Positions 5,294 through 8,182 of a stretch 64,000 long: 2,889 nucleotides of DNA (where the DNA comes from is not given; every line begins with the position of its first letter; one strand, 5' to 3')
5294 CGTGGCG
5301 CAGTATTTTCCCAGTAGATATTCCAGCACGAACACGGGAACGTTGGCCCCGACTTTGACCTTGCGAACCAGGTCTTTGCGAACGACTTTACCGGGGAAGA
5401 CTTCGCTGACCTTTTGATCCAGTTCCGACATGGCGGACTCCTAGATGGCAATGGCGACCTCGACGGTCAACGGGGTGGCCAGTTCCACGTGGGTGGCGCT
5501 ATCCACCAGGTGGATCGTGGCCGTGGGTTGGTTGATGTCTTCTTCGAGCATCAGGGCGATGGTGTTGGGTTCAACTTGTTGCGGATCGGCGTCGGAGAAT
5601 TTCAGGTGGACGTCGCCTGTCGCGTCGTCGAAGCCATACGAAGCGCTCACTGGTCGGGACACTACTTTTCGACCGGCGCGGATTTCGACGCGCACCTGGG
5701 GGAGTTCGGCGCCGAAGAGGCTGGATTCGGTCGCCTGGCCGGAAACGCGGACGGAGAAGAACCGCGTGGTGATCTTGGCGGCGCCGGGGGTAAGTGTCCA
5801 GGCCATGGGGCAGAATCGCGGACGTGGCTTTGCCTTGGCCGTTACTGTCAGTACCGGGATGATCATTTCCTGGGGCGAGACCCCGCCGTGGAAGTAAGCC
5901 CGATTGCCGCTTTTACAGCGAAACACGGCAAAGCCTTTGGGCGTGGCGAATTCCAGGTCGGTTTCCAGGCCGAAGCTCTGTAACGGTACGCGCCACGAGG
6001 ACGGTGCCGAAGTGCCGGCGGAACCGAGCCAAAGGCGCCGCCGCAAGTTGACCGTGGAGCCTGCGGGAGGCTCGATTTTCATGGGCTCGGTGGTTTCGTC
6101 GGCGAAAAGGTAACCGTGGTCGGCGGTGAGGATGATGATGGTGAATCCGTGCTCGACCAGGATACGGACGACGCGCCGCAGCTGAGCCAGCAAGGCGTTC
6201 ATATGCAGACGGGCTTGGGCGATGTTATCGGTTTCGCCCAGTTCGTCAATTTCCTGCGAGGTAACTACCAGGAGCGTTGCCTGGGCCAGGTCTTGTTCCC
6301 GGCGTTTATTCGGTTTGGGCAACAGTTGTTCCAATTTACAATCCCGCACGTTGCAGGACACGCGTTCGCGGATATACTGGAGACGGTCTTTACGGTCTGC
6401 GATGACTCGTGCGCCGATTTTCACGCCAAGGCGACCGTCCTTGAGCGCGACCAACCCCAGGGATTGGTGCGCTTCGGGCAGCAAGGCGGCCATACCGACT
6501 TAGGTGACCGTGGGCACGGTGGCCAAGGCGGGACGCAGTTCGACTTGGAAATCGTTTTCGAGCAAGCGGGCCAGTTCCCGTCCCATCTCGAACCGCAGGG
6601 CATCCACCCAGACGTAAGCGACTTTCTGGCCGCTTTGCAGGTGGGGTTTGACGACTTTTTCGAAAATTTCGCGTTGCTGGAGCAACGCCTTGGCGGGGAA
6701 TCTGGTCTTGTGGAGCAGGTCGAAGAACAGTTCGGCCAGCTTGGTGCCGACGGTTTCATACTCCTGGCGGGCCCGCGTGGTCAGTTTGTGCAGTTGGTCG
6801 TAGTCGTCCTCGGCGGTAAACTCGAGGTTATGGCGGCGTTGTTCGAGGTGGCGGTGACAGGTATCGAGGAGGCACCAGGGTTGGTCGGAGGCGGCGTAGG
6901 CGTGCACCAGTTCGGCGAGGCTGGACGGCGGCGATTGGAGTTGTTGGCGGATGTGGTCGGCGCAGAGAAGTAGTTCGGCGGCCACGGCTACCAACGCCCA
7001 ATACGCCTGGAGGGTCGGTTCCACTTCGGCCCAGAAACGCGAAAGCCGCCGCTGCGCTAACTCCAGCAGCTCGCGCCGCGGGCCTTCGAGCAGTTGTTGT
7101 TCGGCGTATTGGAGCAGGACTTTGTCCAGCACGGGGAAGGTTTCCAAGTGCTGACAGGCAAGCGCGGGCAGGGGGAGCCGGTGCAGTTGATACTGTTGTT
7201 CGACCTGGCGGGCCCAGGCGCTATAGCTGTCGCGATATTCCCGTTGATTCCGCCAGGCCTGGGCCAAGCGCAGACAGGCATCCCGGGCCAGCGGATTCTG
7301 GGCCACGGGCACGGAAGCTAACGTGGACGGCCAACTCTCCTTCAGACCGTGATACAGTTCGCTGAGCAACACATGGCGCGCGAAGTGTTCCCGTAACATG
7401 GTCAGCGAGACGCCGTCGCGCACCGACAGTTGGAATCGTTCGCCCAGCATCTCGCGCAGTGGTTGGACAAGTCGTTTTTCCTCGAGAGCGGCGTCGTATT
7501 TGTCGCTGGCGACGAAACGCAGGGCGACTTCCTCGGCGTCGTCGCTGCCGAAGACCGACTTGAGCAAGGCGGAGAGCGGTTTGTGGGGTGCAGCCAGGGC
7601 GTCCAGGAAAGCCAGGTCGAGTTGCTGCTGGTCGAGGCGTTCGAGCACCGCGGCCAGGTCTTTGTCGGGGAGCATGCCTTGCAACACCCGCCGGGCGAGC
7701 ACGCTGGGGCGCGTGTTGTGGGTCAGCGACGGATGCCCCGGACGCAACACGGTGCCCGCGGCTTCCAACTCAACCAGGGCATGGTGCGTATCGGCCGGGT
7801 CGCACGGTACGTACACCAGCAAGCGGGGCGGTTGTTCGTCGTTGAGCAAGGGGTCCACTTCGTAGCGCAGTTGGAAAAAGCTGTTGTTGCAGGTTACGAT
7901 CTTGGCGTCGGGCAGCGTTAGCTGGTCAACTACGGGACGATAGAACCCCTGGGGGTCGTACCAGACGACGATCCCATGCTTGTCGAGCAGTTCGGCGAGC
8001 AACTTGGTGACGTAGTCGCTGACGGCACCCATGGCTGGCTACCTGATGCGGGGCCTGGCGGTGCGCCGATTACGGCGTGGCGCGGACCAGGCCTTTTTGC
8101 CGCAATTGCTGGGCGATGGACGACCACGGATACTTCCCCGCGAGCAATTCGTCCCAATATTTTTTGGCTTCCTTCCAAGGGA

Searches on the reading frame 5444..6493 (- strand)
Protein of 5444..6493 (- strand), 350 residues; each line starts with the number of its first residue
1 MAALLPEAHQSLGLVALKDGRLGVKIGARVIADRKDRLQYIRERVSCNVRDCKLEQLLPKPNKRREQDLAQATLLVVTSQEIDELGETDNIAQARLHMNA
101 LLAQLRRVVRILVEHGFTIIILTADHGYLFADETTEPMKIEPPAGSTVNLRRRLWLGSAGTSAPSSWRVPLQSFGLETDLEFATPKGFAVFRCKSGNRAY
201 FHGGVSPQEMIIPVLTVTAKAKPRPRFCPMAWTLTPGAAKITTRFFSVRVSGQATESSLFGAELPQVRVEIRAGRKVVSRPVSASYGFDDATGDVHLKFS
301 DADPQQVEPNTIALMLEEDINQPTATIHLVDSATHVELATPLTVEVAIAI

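Call 6: search_protein_families(library=pfam, proteins=[window:5444-6493:-])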
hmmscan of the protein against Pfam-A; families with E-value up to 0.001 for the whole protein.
window:5444-6493:- (350 aa): 1 family
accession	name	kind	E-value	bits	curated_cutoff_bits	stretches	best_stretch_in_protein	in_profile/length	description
PF08665.17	PglZ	-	2.6e-05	24.7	25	1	51-132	93-176/179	PglZ domain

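Call 7: search_protein_families(library=padloc, proteins=[window:5444-6493:-])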
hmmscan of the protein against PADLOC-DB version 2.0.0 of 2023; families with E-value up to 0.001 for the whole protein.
window:5444-6493:- (350 aa): 14 families
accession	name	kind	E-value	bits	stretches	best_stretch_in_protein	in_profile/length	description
PDLC02559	PglZ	-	1e-52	177.5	1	1-338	519-847/860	PglZ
PDLC02561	PglZ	-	3.2e-36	122.8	1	1-300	508-799/840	PglZ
PDLC02547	PglZ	-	1.8e-24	84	1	1-299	516-815/855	PglZ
PDLC02548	PglZ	-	2.2e-24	83.9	1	3-223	529-746/961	PglZ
PDLC02564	PglZ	-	6.2e-20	69.2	1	1-221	511-728/855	PglZ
PDLC02563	PglZ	-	1.7e-15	54.4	1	39-222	529-716/831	PglZ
PDLC02566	PglZ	-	1.3e-13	48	1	80-222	550-682/774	PglZ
PDLC02545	PglZ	-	2.2e-13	47.5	1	30-222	460-640/750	PglZ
PDLC02551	PglZ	-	3.6e-10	36.6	1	67-220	567-730/856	PglZ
PDLC02557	PglZ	-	1.8e-08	31.1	1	74-219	562-711/834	PglZ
PDLC02553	PglZ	-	1.3e-05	21.6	1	65-220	584-749/868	PglZ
PDLC02558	PglZ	-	2.8e-05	20.6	1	103-220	548-664/666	PglZ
PDLC02565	PglZ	-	3.7e-05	20.3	1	197-224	712-739/910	PglZ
PDLC02562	PglZ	-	0.00071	16.1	1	62-218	571-728/730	PglZ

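Call 21: find_encoding_contigs(protein=window:5444-6493:-, flank=3000, max_places=6)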
Protein window:5444-6493:- (350 aa): 3 contigs read that carry it; 2 places shown.
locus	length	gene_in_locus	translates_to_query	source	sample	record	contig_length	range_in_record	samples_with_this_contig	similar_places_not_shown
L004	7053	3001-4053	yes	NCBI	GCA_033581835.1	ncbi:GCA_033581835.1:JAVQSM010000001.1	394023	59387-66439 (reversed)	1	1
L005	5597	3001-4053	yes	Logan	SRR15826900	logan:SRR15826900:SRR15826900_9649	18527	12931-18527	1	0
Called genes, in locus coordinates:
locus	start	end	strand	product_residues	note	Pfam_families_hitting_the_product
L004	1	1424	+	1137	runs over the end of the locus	PF20473:MmeI_Mtase (weak), PF07669:Eco57I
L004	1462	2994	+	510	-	PF08665:PglZ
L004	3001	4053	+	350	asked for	PF08665:PglZ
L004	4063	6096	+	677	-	PF20442:BrxL_N, PF13337:BrxL_ATPase, PF05362:Lon_C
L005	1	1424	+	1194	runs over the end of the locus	PF20473:MmeI_Mtase (weak), PF07669:Eco57I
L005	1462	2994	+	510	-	PF08665:PglZ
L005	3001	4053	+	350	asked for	PF08665:PglZ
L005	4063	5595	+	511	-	?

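Call 53: search_protein_representatives(protein=window:5444-6493:-)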
Query: 350 residues. Proteins with E-value up to 0.001 (for the whole library): 1682; up to 1e-10: 669; up to 1e-30: 281. The best 150 are listed.
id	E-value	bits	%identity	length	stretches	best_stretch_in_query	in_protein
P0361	8.7e-229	774.1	100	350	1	1-350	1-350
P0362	5.3e-91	321.2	46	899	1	2-349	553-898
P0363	5.4e-91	321.2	48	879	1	1-349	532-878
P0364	1.1e-90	320.1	48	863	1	1-349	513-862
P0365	5.4e-89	314.6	45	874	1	1-349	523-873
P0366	1.0e-87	310.4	47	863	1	1-350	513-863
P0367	6.1e-87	307.9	47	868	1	1-350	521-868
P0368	7.1e-87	307.7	41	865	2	1-348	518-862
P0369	8.3e-85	300.9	45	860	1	1-350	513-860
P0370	1.5e-84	300.1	45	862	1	1-349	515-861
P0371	6.5e-84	298.0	45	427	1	1-348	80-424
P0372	1.9e-83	296.4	46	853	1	1-348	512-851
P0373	2.6e-83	296.0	47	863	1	1-350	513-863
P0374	2.7e-83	295.9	43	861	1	1-349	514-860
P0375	6.4e-83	294.7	42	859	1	1-347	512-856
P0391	2.2e-77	276.5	45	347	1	1-349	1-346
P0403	2.5e-73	263.2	42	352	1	1-341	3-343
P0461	1.8e-59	217.6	41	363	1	1-339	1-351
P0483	4.7e-54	199.8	38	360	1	1-346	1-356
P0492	3.9e-53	196.8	36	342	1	1-341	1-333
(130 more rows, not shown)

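Call 55: find_encoding_contigs(protein=P0403, flank=6000, max_places=3)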
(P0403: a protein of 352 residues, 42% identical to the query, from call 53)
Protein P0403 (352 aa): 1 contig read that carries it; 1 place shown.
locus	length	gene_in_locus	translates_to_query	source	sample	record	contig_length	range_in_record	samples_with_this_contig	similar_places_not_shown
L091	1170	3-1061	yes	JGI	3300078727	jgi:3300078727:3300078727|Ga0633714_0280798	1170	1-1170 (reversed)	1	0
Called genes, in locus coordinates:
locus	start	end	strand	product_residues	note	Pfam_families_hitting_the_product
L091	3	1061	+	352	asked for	PF08665:PglZ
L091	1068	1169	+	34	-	?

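Call 56: find_encoding_contigs(protein=P0391, flank=6000, max_places=3)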
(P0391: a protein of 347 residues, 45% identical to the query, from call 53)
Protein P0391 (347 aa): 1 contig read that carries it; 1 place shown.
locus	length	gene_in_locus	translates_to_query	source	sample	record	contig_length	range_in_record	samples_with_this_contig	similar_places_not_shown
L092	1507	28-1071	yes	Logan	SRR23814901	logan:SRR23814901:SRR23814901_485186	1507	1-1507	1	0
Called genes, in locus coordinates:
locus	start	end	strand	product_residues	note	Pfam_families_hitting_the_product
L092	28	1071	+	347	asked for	PF08665:PglZ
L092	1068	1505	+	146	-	?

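Call 59: find_encoding_contigs(protein=P0461, flank=6000, max_places=3)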
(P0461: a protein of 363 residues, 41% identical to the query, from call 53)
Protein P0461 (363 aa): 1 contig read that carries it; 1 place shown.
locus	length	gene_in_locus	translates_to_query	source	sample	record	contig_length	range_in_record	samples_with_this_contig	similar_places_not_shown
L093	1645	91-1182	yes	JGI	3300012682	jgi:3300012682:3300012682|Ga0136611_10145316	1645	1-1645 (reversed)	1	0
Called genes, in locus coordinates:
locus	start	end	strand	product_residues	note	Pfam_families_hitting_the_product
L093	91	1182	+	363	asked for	PF08665:PglZ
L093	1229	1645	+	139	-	?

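Call 60: find_encoding_contigs(protein=P0483, flank=6000, max_places=3)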
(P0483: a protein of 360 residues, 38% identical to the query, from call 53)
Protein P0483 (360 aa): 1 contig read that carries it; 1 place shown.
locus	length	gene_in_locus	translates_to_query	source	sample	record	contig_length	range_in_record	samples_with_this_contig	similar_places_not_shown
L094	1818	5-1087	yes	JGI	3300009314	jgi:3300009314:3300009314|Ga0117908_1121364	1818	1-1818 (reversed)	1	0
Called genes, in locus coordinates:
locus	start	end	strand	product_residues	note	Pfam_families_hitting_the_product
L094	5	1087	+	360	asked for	PF08665:PglZ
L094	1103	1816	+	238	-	?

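Call 61: find_encoding_contigs(protein=P0492, flank=6000, max_places=3)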
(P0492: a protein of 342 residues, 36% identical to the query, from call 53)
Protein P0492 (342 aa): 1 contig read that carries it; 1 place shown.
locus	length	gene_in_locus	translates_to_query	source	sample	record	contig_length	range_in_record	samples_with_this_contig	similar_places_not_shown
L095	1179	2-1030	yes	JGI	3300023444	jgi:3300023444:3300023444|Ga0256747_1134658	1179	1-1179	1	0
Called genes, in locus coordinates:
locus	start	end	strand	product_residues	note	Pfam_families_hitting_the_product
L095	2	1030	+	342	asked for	PF08665:PglZ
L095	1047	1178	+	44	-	?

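Call 66: search_protein_families(library=ncbifam, proteins=[window:5444-6493:-])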
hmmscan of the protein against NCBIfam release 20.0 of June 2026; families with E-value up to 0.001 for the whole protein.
window:5444-6493:- (350 aa): 7 families
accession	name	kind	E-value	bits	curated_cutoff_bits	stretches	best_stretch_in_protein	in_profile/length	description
NF033443.1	BREX_PglZ_6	exception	3.3e-24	85.2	400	1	2-222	525-742/958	BREX-6 system phosphatase PglZ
TIGR02687.1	TIGR02687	equivalog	1.3e-16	59.8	270.35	1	1-222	504-728/844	BREX-1 system phosphatase PglZ type A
NF033450.1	BREX_PglZ_1_B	equivalog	1.4e-13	49.9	400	1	78-218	545-675/675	BREX-1 system phosphatase PglZ type B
NF033449.0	BREX_PglZ_3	exception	5.9e-06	24.9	250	1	100-217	525-641/642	BREX-3 system phosphatase PglZ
NF033444.1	BREX_PglZ_5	exception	2.8e-05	22.4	250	1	1-218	502-704/704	BREX-5 system phosphatase PglZ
NF033446.0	BREX_PglZ_2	exception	5.5e-05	21.6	200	0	198-222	702-726/890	BREX-2 system phosphatase PglZ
NF052313.1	T9SS_RR_PorX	equivalog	0.00034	19.5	300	0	104-220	390-513/513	T9SS response regulator signal transducer PorX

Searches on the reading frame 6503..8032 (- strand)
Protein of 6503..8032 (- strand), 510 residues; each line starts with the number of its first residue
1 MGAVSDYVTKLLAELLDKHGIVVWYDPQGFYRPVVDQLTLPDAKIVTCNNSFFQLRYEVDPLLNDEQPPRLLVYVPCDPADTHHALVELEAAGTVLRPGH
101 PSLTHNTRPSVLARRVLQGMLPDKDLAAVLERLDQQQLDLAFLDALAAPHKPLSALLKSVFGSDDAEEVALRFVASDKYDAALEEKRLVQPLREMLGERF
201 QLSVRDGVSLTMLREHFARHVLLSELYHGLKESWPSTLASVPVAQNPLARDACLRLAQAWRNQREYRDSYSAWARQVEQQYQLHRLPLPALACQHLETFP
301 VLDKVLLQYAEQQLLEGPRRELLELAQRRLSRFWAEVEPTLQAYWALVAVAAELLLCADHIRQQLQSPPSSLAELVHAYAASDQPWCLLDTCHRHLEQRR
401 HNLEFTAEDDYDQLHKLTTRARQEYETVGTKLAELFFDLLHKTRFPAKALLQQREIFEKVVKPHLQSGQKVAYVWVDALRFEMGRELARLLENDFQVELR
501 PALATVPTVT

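Call 6: search_protein_families(library=pfam, proteins=[window:6503-8032:-])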
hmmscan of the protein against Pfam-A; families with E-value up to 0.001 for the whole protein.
window:6503-8032:- (510 aa): 1 family
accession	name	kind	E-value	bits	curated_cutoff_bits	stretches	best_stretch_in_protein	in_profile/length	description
PF08665.17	PglZ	-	0.00027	21.4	25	1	469-510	1-44/179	PglZ domain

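Call 7: search_protein_families(library=padloc, proteins=[window:6503-8032:-])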
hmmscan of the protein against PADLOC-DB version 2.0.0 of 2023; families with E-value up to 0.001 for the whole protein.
window:6503-8032:- (510 aa): 9 families
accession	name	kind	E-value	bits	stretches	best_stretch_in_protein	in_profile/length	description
PDLC02561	PglZ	-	3.1e-54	182.4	1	9-510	8-504/840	PglZ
PDLC02559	PglZ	-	2.3e-47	159.7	1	2-510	2-515/860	PglZ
PDLC02548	PglZ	-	1.1e-33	114.6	1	2-510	7-523/961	PglZ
PDLC02547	PglZ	-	1.5e-33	114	1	6-510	4-512/855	PglZ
PDLC02564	PglZ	-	2.5e-28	97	1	189-510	197-507/855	PglZ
PDLC02563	PglZ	-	4.6e-16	56.3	1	219-510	217-494/831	PglZ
PDLC02566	PglZ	-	1.4e-05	21.5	1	462-510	433-482/774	PglZ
PDLC02557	PglZ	-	2.2e-05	20.9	0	411-510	391-492/834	PglZ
PDLC02562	PglZ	-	0.00021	17.8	0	462-493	464-495/730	PglZ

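Call 66: search_protein_families(library=ncbifam, proteins=[window:6503-8032:-])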
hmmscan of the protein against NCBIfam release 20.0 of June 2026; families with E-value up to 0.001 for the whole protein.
window:6503-8032:- (510 aa): 5 families
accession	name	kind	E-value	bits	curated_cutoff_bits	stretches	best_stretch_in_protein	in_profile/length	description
NF033443.1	BREX_PglZ_6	exception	3.2e-32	111.7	400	1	10-510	7-520/958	BREX-6 system phosphatase PglZ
TIGR02687.1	TIGR02687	equivalog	1e-21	76.7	270.35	1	248-510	236-500/844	BREX-1 system phosphatase PglZ type A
NF033450.1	BREX_PglZ_1_B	equivalog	2.1e-07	29.5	400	1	420-510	386-479/675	BREX-1 system phosphatase PglZ type B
NF033444.1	BREX_PglZ_5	exception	2.4e-05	22.6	250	1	462-508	447-496/704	BREX-5 system phosphatase PglZ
NF052313.1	T9SS_RR_PorX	equivalog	4.5e-05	22.4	300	1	412-510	170-267/513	T9SS response regulator signal transducer PorX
